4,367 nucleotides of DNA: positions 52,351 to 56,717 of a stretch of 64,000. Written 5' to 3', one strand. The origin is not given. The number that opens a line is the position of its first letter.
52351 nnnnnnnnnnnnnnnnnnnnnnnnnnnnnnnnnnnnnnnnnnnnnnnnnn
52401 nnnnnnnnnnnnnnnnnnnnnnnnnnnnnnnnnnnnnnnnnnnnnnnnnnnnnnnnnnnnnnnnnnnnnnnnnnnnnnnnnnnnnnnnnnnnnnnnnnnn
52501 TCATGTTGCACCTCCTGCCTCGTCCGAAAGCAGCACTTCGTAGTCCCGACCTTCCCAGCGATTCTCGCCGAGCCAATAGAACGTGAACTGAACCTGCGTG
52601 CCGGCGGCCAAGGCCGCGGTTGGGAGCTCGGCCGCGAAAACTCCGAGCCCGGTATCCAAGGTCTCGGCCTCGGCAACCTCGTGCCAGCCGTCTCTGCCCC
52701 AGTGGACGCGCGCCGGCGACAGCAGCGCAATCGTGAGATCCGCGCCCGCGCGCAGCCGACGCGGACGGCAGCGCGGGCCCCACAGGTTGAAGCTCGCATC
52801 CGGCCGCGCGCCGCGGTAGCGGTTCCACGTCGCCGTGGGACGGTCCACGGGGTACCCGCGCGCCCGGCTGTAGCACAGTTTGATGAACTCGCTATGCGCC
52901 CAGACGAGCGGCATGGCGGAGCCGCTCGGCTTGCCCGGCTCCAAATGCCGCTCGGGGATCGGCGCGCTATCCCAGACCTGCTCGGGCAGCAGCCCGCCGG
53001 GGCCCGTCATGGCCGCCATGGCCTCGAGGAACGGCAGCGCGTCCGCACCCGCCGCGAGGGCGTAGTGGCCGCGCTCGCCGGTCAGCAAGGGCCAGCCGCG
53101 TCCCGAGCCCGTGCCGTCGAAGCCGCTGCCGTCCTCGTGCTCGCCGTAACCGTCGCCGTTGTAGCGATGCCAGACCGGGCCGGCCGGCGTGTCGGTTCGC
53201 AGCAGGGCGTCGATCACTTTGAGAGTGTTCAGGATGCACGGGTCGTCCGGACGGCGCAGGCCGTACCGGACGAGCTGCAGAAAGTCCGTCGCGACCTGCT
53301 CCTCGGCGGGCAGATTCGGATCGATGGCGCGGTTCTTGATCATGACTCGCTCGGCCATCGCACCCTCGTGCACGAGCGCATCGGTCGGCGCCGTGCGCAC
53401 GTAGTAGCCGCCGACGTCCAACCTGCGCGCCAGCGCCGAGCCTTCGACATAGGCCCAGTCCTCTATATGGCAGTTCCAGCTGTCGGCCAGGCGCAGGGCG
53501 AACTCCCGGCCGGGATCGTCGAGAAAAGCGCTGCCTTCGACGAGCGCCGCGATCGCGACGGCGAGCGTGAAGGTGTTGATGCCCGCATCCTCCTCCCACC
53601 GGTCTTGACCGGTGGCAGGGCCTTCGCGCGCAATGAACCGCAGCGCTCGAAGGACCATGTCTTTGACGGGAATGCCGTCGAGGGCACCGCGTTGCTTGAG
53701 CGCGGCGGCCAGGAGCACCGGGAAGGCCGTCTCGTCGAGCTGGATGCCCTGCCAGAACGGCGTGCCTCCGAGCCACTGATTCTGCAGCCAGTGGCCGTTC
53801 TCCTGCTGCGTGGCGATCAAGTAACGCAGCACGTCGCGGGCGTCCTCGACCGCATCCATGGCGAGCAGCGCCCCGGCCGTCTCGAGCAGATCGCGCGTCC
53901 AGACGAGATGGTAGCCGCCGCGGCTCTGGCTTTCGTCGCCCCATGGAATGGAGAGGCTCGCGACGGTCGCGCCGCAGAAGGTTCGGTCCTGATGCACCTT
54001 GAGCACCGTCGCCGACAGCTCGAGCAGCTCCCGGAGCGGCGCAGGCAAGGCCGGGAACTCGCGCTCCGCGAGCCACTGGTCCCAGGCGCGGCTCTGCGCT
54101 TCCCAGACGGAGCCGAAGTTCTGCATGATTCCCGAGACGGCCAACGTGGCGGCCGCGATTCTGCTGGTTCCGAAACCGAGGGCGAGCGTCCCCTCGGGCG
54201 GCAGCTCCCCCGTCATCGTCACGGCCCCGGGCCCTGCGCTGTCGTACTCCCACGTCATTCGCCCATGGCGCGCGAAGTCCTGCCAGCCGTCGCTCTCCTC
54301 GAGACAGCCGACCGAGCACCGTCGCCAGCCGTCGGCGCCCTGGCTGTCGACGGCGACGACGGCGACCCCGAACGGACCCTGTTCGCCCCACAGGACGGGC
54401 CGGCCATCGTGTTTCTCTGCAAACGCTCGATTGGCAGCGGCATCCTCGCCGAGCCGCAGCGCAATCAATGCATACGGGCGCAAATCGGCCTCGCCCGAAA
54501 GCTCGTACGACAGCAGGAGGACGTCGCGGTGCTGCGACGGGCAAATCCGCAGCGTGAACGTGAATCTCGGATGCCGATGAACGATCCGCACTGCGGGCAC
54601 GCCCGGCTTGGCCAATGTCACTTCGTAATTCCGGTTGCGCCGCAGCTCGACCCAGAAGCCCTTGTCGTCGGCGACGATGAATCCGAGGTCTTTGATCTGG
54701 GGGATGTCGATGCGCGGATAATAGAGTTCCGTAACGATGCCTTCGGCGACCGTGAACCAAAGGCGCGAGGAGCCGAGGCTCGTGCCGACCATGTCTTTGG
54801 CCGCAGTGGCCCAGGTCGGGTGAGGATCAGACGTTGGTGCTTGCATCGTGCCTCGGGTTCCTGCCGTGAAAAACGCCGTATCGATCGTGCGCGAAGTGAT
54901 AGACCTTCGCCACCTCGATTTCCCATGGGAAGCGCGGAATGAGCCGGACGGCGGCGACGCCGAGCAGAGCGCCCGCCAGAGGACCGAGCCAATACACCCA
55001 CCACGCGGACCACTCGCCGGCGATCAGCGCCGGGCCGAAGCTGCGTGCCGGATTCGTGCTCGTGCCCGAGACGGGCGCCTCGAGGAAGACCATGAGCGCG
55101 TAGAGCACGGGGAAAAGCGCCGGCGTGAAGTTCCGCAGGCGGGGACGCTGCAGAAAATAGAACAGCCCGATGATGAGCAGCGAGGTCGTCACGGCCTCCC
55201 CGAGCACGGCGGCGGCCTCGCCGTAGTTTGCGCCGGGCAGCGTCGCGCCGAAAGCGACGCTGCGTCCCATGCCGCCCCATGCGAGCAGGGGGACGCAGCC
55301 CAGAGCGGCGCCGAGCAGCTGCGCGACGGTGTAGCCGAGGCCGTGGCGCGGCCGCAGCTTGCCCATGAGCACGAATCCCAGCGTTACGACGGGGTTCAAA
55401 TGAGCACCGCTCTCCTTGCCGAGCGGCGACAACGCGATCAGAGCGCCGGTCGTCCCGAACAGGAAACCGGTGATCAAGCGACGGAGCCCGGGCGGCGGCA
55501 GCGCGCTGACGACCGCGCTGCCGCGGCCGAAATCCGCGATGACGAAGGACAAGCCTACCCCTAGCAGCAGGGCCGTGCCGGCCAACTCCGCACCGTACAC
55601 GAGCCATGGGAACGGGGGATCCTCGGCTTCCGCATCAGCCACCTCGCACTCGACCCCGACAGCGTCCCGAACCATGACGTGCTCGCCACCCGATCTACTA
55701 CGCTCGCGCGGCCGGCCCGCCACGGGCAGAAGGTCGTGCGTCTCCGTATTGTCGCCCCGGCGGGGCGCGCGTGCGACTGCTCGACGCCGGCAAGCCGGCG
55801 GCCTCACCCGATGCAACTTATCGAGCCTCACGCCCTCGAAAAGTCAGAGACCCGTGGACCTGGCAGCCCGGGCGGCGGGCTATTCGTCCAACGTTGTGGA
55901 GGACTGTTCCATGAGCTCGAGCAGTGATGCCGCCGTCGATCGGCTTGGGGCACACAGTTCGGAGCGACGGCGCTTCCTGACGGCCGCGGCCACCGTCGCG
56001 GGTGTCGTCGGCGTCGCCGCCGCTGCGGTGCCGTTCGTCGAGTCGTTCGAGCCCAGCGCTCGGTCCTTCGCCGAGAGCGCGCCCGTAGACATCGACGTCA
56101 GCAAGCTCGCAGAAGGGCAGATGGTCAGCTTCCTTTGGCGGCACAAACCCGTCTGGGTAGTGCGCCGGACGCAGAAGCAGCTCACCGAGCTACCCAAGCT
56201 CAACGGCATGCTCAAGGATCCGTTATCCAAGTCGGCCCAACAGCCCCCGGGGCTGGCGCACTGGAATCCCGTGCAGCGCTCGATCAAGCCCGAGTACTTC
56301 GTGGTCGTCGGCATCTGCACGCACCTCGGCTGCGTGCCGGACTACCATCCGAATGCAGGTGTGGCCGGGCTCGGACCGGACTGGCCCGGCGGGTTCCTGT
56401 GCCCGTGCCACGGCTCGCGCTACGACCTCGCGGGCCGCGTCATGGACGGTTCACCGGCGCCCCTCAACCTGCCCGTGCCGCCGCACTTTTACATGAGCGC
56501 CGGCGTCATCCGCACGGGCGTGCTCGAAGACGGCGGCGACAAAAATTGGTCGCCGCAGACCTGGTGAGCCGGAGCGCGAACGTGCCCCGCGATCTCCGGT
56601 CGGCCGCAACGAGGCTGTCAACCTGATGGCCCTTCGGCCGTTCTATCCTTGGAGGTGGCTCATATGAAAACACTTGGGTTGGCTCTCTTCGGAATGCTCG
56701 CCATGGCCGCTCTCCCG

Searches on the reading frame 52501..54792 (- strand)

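Call 28: search_protein_families(library=pfam, proteins=[window:52501-54792:-], max_evalue=0.001)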
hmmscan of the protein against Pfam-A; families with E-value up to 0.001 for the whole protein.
window:52501-54792:- (763 aa): 2 families
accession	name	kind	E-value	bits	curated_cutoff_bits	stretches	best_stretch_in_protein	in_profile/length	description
PF09137.17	Glucodextran_N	-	4.9e-62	210.4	24.1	1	2-241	19-262/263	Glucodextranase, domain N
PF00723.27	Glyco_hydro_15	-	3e-29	102.6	22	1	260-639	10-425/427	Glycosyl hydrolases family 15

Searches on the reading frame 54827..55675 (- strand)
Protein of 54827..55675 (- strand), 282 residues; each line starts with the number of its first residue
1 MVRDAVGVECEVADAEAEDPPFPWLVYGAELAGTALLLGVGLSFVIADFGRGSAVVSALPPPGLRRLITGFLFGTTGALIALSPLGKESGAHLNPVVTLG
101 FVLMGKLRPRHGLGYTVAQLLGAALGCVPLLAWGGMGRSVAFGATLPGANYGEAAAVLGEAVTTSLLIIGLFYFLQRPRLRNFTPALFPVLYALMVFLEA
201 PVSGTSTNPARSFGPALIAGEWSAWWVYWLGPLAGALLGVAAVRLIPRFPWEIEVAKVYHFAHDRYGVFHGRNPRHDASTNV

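Call 28: search_protein_families(library=pfam, proteins=[window:54827-55675:-], max_evalue=0.001)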
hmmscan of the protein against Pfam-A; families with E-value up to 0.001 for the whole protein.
window:54827-55675:- (282 aa): 1 family
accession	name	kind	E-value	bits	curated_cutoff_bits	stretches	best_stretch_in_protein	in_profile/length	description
PF00230.25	MIP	-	4.8e-34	118.5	25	1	77-240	53-219/222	Major intrinsic protein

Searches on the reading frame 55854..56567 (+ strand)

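Call 28: search_protein_families(library=pfam, proteins=[window:55854-56567:+], max_evalue=0.001)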
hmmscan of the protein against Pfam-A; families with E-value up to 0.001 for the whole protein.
window:55854-56567:+ (237 aa): 2 families
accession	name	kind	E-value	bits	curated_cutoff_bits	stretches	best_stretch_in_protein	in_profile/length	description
PF10399.14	UCR_Fe-S_N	-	1.3e-12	47.4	24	1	34-68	7-41/41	Ubiquitinol-cytochrome C reductase Fe-S subunit TAT signal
PF00355.32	Rieske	-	4.9e-07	30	20.3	1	142-206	30-84/88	Rieske [2Fe-2S] domain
